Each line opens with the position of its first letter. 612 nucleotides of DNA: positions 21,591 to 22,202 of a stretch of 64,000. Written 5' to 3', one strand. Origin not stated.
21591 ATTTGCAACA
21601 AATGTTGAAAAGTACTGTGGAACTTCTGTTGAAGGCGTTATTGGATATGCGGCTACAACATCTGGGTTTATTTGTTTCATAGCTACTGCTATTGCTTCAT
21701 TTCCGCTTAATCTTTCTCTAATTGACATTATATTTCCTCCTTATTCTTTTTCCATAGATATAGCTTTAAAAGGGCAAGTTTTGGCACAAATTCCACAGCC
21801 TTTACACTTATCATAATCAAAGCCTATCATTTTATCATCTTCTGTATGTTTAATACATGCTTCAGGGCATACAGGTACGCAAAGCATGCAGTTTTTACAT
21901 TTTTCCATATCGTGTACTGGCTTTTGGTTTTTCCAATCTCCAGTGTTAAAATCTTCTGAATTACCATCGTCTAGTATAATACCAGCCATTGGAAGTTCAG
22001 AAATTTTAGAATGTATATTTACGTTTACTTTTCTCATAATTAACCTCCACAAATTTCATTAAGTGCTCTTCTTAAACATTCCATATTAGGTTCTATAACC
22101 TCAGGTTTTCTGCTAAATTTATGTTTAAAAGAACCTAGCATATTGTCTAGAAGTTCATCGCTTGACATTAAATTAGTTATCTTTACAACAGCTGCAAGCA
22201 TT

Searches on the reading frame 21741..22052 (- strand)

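Call 27: search_protein_families(library=pfam, proteins=[window:21741-22052:-], max_evalue=0.001)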
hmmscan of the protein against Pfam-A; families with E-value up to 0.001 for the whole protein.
window:21741-22052:- (103 aa): 12 families
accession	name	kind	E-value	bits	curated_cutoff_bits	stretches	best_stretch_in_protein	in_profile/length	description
PF00037.32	Fer4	-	9.8e-15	54.1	21.1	2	78-99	3-24/24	4Fe-4S binding domain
PF12837.12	Fer4_6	-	1.4e-13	50.5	25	2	76-98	2-24/24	4Fe-4S binding domain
PF12838.12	Fer4_7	-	2.2e-12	47.7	27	2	51-97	1-52/52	4Fe-4S dicluster domain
PF12797.12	Fer4_2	-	7.4e-12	44.8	24.5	2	78-95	5-22/22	4Fe-4S binding domain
PF14697.11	Fer4_21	-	2.5e-09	37.5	35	1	49-100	5-59/59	4Fe-4S dicluster domain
PF13237.11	Fer4_10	-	3.2e-09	37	25.5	2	45-94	2-53/53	4Fe-4S dicluster domain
PF13187.11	Fer4_9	-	5.3e-09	36.4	27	1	51-98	1-52/52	4Fe-4S dicluster domain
PF13484.11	Fer4_16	-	1.4e-06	29.4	30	0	82-101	1-20/66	4Fe-4S double cluster binding domain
PF12800.12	Fer4_4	-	1.4e-06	28.6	24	0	81-95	2-16/17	4Fe-4S binding domain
PF25160.1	LdpA_Fe-S-bd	-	1.1e-05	25.6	27.6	1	58-101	9-46/49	LdpA Fe-S cluster-binding domain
PF12798.12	Fer4_3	-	5.6e-05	24.1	27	0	83-97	1-15/15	4Fe-4S binding domain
PF13534.11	Fer4_17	-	0.0006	20.7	22.2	0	38-64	32-58/61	4Fe-4S dicluster domain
